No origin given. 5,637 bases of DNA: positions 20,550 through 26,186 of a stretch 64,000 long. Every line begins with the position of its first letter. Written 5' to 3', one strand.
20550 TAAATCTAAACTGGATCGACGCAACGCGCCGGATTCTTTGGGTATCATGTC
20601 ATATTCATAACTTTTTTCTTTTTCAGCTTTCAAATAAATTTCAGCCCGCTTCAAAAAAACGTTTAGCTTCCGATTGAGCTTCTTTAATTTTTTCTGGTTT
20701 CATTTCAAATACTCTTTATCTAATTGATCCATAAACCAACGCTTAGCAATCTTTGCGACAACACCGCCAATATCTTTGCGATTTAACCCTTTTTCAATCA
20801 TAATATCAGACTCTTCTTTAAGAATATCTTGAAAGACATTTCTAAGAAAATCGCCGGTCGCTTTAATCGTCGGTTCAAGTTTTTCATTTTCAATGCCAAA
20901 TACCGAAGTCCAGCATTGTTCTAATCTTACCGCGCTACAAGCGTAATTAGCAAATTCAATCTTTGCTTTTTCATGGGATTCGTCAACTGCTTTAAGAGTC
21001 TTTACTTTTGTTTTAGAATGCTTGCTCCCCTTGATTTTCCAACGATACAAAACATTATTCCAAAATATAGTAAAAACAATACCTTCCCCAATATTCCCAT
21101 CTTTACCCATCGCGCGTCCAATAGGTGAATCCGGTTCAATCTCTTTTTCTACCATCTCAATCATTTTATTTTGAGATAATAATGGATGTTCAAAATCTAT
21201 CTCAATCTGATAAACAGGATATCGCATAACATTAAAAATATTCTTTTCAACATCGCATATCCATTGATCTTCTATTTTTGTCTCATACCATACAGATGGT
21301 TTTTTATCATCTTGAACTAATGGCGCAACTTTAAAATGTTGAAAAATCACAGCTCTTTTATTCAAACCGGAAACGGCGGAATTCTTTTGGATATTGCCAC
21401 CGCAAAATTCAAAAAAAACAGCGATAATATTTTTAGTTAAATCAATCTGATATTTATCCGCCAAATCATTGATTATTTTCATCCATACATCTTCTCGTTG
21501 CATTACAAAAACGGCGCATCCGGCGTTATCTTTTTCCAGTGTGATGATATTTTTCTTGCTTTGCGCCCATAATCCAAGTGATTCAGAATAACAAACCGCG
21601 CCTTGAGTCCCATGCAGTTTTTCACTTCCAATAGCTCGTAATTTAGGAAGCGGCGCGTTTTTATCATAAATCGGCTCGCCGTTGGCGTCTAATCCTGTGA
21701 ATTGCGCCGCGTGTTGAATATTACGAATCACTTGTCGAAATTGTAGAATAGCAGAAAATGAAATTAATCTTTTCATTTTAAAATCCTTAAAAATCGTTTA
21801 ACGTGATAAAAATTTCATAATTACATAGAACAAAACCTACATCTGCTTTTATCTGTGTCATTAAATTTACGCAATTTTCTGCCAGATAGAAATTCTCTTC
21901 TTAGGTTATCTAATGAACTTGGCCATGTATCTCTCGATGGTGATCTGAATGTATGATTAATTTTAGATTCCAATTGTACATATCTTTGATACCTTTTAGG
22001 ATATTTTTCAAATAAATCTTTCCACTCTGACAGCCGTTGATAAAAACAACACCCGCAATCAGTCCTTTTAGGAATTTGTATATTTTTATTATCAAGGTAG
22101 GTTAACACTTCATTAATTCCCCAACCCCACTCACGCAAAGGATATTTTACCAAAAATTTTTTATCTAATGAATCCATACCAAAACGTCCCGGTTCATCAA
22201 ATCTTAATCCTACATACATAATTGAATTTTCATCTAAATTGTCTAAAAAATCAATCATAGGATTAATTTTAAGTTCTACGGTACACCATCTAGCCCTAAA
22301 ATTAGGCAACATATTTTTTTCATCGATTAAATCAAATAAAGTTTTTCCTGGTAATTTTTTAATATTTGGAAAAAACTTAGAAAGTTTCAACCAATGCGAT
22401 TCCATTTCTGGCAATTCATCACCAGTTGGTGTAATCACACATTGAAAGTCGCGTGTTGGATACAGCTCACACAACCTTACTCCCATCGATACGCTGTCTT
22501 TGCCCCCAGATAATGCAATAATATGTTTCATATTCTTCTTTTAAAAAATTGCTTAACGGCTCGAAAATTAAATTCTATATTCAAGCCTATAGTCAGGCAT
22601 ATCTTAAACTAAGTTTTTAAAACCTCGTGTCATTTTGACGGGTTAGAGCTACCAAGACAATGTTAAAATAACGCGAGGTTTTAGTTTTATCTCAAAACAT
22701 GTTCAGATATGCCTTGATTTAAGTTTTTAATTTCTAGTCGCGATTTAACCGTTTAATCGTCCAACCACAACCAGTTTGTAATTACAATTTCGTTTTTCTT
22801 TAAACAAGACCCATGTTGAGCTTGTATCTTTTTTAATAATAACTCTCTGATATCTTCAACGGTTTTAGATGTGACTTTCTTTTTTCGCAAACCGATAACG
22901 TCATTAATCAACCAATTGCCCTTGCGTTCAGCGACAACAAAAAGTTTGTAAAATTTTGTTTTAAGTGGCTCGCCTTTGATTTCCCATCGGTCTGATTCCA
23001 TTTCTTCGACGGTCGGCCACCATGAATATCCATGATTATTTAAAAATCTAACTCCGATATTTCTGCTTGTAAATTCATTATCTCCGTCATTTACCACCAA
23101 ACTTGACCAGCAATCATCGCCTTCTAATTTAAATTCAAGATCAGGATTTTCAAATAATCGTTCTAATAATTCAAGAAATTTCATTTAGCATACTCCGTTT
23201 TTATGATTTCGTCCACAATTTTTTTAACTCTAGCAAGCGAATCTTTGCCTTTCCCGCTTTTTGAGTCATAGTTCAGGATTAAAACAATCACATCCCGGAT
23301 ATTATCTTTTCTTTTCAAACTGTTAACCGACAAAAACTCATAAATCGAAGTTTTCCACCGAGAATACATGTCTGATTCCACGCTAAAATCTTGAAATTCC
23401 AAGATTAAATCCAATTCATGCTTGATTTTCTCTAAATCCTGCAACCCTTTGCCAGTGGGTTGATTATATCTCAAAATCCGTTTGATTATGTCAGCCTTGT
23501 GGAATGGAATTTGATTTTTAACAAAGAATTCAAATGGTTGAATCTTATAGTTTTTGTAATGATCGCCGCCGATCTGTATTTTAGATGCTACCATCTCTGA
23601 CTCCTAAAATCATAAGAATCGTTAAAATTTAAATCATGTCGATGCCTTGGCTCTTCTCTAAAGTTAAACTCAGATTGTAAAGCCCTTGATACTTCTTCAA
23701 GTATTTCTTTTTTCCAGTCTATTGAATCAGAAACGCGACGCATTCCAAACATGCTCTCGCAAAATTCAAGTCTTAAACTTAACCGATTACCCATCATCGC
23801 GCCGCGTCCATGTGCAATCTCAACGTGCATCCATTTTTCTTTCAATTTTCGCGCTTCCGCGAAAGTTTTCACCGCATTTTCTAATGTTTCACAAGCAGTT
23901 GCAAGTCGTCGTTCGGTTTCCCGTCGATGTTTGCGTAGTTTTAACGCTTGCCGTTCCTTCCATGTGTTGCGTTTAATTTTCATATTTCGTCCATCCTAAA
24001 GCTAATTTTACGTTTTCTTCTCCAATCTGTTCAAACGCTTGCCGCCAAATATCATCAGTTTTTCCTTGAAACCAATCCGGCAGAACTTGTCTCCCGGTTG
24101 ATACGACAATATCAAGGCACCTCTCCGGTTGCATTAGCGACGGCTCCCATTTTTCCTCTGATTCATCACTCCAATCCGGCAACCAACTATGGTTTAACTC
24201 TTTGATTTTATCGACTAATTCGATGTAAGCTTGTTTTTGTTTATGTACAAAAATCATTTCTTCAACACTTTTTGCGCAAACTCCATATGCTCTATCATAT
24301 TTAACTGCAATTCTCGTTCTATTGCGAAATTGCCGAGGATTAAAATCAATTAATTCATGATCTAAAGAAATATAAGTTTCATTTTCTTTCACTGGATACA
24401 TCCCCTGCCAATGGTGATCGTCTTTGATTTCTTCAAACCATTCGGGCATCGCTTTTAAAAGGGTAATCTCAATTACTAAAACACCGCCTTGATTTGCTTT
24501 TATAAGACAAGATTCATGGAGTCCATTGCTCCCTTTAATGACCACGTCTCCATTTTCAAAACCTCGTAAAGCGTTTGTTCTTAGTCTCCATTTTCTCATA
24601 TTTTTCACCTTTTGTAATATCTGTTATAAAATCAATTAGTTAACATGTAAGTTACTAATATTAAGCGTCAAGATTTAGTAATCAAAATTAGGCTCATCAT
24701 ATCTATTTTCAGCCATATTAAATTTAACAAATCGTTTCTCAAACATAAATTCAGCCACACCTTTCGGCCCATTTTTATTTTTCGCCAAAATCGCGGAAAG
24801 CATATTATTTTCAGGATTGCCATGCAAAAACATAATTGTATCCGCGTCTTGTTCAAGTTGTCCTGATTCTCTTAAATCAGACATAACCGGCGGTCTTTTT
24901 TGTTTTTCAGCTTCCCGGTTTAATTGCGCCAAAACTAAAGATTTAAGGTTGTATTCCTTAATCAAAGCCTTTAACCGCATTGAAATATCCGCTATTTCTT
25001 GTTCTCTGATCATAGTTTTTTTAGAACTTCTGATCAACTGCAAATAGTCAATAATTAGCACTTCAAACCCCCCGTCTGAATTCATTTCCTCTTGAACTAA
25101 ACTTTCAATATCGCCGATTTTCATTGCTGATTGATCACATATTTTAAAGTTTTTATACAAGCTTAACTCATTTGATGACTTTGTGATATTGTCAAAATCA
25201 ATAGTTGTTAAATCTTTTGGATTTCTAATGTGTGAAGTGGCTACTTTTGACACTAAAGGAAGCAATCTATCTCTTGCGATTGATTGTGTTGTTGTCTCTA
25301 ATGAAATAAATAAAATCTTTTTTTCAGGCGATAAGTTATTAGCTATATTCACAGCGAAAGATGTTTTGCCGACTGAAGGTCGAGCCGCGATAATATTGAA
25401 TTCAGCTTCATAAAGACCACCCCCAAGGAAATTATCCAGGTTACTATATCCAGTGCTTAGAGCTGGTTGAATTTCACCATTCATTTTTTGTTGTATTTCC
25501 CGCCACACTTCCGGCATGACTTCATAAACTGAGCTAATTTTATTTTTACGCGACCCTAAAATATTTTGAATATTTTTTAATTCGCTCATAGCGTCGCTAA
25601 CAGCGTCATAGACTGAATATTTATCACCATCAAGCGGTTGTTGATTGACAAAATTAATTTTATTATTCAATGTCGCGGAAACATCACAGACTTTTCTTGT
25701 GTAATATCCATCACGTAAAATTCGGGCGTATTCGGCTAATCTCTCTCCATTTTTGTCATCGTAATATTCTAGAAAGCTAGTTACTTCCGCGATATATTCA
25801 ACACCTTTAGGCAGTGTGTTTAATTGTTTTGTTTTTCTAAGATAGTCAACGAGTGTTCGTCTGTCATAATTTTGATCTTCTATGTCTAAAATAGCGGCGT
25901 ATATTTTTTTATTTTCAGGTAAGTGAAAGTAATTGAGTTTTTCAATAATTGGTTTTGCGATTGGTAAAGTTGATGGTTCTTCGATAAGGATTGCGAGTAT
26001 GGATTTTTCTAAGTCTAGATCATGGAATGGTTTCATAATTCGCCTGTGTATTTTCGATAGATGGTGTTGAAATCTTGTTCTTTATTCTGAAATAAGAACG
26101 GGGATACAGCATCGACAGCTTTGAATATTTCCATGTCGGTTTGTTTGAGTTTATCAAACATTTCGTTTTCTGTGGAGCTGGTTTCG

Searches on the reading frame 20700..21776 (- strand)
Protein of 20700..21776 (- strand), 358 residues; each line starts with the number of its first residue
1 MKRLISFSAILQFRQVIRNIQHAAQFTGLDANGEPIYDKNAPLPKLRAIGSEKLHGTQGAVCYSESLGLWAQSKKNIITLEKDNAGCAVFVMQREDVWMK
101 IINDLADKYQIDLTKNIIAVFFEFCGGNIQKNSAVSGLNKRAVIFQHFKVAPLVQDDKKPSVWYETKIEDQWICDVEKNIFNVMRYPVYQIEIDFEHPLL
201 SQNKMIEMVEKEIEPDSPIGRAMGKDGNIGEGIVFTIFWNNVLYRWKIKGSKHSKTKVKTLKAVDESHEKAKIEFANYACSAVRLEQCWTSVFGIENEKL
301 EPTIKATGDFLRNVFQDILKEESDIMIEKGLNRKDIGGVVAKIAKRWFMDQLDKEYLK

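Call 8: search_protein_families(library=pfam, proteins=[window:20700-21776:-], max_evalue=0.01)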
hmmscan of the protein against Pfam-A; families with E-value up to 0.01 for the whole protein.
window:20700-21776:- (358 aa): 1 family
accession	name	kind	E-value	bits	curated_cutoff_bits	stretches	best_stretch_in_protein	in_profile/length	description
PF09414.15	RNA_ligase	-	2.5e-05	24.9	27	1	50-236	5-156/171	RNA ligase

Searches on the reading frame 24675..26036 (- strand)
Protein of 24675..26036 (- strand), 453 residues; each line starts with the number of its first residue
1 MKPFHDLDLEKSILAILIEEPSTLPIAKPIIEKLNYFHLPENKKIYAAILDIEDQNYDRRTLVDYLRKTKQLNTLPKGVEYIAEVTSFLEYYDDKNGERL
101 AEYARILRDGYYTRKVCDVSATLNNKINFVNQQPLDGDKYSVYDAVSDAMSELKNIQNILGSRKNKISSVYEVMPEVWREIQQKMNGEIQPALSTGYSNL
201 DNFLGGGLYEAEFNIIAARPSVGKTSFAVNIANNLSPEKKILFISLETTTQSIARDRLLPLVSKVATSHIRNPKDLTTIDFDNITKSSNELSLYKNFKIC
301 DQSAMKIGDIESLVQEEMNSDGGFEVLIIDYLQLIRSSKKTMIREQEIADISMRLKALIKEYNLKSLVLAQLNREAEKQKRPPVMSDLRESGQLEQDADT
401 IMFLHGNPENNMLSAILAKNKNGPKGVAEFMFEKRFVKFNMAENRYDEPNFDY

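Call 8: search_protein_families(library=pfam, proteins=[window:24675-26036:-], max_evalue=0.01)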
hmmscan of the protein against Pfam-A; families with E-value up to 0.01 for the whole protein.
window:24675-26036:- (453 aa): 5 families
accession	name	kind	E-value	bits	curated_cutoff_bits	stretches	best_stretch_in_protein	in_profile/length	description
PF03796.21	DnaB_C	-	2e-60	204.8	27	1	193-440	2-254/255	DnaB-like helicase C terminal domain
PF00772.26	DnaB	-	2.5e-09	37.6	23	1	3-108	2-102/103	DnaB-like helicase N terminal domain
PF06745.19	ATPase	-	3.8e-07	30.1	26.6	1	194-384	2-176/231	KaiC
PF13173.12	AAA_14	-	0.0057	17.1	27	0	222-289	13-76/129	AAA domain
PF13481.12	AAA_25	-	0.0073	16.4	27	0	205-374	27-192/195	AAA domain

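Call 13: search_dna_similar(query=window:24675-26036:-, collection=phages, mode=protein, max_rows=15)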
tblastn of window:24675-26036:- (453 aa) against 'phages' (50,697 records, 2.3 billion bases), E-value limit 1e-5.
Records with a match: 1774; places in all: 1777; records where one place covers at least 80% of the query: 674.
Best place of each record, by identity: <60% 1774.
By first word of the organism name: Escherichia 274; Bacillus 154; Mycobacterium 138; Staphylococcus 121; Acinetobacter 114; Pseudomonas 108; Streptomyces 90; Salmonella 84; Gordonia 81; Paenibacillus 68; and 98 more.
By host as written in the record: - 287; Mycobacterium smegmatis mc2 155 87; Escherichia coli 78; Gordonia terrae 3612 60; Acinetobacter baumannii 52; Streptomyces griseus ATCC 10137 39; Pseudomonas aeruginosa 37; Paenibacillus larvae 37; and 475 more.
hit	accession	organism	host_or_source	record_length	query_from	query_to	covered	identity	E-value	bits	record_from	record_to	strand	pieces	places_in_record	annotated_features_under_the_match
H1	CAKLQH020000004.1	Acinetobacter phage MD-2021a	not known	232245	3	448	98%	31.3%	2e-37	151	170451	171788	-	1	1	dnaB_1: replicative DNA helicase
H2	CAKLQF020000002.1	Acinetobacter phage MD-2021a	not known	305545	3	448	98%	31.3%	2e-37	151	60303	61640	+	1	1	dnaB_1: replicative DNA helicase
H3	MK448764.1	Streptococcus phage Javan457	Streptococcus pyogenes ERR111888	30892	5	440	96%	30.4%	4e-46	177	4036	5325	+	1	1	replicative DNA helicase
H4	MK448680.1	Streptococcus phage Javan139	Streptococcus dysgalactiae ERR085058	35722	5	440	96%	30.2%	6e-46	176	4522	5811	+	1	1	replicative DNA helicase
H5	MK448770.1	Streptococcus phage Javan477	Streptococcus pyogenes ERR473551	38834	5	440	96%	30.0%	3e-44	171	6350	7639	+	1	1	replicative DNA helicase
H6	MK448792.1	Streptococcus phage Javan521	Streptococcus pyogenes MGAS8232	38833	5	440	96%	30.0%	3e-44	171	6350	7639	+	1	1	replicative DNA helicase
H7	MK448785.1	Streptococcus phage Javan507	Streptococcus pyogenes MGAS315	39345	5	440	96%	30.0%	3e-44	171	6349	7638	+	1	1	replicative DNA helicase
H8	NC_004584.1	Streptococcus phage 315.1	Streptococcus pyogenes MGAS315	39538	5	440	96%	30.0%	3e-44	171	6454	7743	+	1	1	putative DNA polymerase III delta prime subunit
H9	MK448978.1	Streptococcus phage Javan532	Streptococcus pyogenes SSI-1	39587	5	440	96%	30.0%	3e-44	171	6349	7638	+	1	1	replicative DNA helicase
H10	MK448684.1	Streptococcus phage Javan151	Streptococcus dysgalactiae ERR109312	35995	5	447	98%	29.5%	2e-44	172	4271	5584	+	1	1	replicative DNA helicase | replication initiator protein A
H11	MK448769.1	Streptococcus phage Javan471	Streptococcus pyogenes ERR448936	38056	5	447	98%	29.5%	2e-44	172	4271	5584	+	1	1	replicative DNA helicase | replication initiator protein A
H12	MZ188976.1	Cronobacter phage JK004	Cronobacter sakazakii ATCC 29544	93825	3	440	97%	29.7%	1e-37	152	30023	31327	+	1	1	hypothetical protein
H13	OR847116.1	Listeria phage LM 4-11-1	Listeria monocytogenes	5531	3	448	98%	29.2%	2e-38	154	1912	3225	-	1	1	record has no annotation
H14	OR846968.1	Listeria phage LM 4-11-1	Listeria monocytogenes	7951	3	448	98%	29.2%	2e-38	154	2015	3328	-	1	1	record has no annotation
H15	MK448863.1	Streptococcus phage Javan18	Streptococcus agalactiae CCUG_17336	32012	5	443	97%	29.6%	2e-46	177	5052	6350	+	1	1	replicative DNA helicase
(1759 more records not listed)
